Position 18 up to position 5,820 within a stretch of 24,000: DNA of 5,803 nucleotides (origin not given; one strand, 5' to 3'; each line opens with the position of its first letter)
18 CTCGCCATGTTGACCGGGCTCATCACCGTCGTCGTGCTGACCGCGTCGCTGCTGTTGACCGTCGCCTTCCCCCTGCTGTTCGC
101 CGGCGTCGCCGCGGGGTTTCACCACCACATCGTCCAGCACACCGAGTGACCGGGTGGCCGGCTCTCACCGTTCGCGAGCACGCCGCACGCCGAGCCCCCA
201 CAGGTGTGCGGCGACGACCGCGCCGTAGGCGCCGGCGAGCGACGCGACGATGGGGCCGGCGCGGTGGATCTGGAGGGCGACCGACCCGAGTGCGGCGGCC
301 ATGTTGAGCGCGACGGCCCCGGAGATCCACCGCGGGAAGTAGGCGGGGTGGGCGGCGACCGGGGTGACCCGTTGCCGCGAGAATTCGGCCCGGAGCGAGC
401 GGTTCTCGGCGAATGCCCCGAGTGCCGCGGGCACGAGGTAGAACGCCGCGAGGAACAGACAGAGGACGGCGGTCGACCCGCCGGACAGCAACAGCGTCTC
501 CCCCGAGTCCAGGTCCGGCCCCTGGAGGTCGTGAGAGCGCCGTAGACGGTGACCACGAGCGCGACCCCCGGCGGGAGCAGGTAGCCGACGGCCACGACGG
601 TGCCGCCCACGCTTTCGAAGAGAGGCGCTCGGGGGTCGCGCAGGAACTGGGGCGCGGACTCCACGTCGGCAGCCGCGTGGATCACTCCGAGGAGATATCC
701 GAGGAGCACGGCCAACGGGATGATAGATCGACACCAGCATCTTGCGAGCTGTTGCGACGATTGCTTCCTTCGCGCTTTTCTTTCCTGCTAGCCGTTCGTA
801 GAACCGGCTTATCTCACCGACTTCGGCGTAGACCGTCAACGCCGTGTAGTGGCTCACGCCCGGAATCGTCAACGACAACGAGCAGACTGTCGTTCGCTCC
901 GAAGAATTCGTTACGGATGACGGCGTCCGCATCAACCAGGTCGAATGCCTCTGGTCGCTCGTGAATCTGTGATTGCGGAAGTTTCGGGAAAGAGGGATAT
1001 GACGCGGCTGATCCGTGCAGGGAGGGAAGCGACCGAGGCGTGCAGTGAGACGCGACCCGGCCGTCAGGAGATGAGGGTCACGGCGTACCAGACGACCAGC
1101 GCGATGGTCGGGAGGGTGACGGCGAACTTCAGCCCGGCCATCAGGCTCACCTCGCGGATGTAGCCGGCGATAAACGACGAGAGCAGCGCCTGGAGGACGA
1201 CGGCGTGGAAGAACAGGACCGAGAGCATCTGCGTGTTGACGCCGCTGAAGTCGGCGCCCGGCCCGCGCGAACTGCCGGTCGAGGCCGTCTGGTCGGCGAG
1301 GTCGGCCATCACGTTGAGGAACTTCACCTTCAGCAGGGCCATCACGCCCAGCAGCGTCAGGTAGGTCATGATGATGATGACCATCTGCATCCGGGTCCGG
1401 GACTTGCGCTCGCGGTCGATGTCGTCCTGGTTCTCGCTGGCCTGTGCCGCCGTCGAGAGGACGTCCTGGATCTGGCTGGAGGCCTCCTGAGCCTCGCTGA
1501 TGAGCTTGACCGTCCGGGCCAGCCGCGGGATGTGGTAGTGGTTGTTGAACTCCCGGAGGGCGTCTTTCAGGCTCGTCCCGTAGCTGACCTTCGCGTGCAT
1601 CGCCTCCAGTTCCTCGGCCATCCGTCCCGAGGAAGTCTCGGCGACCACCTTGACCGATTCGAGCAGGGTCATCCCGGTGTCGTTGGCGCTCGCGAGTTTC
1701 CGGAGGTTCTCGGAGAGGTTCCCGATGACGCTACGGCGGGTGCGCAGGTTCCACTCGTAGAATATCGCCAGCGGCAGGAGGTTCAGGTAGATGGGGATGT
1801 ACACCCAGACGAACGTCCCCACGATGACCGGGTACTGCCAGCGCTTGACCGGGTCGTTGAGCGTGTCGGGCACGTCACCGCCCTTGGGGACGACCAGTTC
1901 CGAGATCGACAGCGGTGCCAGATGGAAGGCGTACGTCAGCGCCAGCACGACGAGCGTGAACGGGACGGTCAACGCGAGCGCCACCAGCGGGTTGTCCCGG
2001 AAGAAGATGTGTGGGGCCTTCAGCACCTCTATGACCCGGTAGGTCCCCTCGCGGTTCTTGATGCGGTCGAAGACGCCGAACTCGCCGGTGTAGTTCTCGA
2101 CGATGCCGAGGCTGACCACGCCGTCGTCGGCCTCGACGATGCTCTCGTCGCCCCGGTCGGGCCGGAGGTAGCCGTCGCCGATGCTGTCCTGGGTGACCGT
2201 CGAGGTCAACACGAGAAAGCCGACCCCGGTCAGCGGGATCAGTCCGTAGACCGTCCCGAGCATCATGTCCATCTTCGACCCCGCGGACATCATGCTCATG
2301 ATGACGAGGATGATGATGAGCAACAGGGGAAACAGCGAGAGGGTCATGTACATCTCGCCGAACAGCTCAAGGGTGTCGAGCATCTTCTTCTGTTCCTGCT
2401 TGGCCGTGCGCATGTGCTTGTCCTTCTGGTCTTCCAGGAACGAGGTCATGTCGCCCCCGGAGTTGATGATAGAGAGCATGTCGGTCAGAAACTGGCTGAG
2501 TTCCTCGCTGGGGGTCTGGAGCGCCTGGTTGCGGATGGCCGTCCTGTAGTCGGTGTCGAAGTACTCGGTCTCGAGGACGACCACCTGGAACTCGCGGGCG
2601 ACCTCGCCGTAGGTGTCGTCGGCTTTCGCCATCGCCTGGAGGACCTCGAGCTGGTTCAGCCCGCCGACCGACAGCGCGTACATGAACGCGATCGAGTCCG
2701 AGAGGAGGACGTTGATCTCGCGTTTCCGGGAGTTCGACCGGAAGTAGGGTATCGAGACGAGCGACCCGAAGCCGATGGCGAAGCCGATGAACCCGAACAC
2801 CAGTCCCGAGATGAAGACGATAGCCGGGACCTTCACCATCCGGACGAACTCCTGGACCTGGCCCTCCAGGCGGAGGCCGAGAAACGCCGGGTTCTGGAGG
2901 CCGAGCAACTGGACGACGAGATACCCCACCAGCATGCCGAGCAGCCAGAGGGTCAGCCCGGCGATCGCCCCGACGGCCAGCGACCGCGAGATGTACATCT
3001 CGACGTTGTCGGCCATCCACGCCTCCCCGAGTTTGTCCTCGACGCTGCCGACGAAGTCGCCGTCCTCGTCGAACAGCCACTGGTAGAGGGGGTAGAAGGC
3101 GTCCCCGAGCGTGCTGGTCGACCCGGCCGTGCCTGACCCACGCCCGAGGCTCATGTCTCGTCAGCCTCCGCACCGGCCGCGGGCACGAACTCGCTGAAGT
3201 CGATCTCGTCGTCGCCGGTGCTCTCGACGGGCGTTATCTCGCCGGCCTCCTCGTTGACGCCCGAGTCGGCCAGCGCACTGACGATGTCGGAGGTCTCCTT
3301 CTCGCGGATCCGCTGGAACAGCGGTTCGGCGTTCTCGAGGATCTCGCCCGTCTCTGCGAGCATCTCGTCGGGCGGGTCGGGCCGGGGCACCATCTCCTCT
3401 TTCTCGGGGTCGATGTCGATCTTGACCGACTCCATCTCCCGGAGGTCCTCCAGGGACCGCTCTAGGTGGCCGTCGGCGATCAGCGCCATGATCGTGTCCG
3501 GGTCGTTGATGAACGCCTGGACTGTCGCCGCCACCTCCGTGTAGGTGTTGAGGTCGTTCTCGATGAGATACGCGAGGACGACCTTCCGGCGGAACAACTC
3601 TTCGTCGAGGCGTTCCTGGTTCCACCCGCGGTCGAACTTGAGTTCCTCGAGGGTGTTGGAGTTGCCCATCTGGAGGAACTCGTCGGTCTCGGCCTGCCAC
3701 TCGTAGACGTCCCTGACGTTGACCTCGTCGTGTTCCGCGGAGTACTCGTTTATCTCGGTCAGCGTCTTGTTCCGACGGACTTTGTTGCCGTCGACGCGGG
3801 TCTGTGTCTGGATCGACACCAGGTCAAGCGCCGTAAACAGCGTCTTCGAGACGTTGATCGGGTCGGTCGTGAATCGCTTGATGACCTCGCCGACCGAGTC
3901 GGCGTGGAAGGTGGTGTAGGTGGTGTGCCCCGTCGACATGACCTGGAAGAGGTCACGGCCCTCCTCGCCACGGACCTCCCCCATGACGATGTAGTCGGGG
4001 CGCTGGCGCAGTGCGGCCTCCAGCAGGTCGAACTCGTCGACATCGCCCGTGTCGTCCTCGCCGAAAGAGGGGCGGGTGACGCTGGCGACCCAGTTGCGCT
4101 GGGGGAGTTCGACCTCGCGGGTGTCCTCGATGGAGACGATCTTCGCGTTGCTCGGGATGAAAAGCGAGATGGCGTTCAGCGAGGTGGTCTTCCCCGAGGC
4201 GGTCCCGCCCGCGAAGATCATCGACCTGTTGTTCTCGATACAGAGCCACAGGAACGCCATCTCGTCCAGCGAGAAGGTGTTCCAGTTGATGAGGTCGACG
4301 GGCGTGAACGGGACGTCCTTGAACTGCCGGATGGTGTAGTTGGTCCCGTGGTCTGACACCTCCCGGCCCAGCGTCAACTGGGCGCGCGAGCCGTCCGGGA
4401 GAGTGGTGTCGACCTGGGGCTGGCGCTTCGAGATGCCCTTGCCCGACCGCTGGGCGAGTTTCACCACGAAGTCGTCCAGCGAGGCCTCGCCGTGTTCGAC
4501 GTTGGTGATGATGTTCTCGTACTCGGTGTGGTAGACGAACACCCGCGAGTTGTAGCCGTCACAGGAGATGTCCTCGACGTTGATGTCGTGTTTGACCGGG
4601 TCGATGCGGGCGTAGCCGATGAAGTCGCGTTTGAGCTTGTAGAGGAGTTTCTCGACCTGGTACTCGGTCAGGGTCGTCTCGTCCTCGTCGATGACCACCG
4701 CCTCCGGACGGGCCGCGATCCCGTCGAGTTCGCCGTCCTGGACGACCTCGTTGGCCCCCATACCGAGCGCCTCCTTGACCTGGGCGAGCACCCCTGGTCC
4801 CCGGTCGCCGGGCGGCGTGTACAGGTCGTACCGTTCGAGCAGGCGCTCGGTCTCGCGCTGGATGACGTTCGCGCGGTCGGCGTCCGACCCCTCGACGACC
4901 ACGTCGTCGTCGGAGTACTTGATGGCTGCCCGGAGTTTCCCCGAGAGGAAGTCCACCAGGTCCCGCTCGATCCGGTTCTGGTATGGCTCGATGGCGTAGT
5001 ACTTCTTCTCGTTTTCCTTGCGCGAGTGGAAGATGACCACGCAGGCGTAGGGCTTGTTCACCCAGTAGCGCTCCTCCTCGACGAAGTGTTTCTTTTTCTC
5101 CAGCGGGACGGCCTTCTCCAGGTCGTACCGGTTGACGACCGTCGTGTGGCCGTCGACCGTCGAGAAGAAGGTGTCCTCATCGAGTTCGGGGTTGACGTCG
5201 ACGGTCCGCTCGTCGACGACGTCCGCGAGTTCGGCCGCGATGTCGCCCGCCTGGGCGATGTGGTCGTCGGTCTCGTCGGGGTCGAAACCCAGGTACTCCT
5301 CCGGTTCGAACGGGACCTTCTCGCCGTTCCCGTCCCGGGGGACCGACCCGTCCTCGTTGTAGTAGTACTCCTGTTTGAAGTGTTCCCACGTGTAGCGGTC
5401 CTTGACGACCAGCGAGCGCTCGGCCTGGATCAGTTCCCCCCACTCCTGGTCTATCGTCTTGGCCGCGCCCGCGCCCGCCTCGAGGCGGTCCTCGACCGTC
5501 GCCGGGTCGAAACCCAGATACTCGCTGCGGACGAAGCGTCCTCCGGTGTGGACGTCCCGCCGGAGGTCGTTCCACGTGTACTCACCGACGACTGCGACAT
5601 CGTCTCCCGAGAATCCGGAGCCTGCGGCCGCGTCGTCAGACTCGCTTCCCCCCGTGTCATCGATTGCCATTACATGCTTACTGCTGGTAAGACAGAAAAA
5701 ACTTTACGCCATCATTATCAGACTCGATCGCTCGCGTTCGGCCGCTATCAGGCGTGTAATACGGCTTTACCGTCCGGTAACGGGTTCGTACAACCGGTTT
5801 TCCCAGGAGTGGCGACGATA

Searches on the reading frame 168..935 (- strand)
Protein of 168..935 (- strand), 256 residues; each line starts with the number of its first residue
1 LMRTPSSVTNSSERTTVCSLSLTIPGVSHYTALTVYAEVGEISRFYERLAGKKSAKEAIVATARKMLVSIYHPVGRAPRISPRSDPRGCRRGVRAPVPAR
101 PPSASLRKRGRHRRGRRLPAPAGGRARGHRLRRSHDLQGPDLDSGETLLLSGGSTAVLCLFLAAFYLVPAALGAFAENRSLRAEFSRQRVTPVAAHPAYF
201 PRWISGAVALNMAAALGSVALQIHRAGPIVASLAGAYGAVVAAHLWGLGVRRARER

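Call 15: search_protein_families(library=pfam, proteins=[window:168-935:-], max_evalue=0.001)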
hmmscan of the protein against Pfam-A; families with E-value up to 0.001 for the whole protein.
window:168-935:- (256 aa): 1 family
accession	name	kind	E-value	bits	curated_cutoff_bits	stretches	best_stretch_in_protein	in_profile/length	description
PF13197.11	DUF4013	-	0.0003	21.1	26.9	1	155-216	97-162/168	Protein of unknown function (DUF4013)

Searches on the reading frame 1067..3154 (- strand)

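Call 14: search_protein_families(library=pfam, proteins=[window:1067-3154:-], max_evalue=0.001)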
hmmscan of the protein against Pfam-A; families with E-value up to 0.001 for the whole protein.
window:1067-3154:- (696 aa): 1 family
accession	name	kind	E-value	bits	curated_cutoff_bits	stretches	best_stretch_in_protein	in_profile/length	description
PF00482.28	T2SSF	-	2.1e-28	99.3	25.2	2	484-607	2-122/125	Type II secretion system (T2SS), protein F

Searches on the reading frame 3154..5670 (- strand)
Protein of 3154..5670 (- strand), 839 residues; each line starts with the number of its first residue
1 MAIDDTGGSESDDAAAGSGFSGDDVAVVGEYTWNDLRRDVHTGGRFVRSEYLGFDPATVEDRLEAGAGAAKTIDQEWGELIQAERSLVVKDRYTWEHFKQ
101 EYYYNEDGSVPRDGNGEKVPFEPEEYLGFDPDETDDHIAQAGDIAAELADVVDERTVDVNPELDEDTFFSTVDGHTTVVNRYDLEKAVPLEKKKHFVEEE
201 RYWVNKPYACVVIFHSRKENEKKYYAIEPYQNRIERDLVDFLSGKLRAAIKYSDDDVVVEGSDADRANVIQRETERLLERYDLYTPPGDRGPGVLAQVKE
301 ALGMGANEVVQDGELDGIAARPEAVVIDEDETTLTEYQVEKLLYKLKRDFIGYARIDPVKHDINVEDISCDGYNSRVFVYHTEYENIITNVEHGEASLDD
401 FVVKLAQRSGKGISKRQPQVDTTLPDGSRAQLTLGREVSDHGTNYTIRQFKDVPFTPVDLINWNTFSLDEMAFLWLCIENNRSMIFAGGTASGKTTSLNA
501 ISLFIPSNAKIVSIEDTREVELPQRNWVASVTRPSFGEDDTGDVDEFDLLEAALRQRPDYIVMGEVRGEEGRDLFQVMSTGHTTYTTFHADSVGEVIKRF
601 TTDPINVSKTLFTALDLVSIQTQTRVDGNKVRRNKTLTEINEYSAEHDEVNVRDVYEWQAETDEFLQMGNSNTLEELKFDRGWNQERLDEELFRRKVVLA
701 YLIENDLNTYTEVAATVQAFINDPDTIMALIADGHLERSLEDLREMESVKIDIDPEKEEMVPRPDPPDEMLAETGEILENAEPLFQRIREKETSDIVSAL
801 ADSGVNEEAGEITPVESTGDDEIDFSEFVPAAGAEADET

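Call 14: search_protein_families(library=pfam, proteins=[window:3154-5670:-], max_evalue=0.001)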
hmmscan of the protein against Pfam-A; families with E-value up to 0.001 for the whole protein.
window:3154-5670:- (839 aa): 2 families
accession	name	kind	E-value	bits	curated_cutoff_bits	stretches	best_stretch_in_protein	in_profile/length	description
PF00437.27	T2SSE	-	7.2e-31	107.6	24.9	1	413-627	66-281/370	Type II/IV secretion system protein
PF23989.1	PilB3_C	-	8.7e-06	26.2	27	1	661-729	1-68/83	PilB3-like, C-terminal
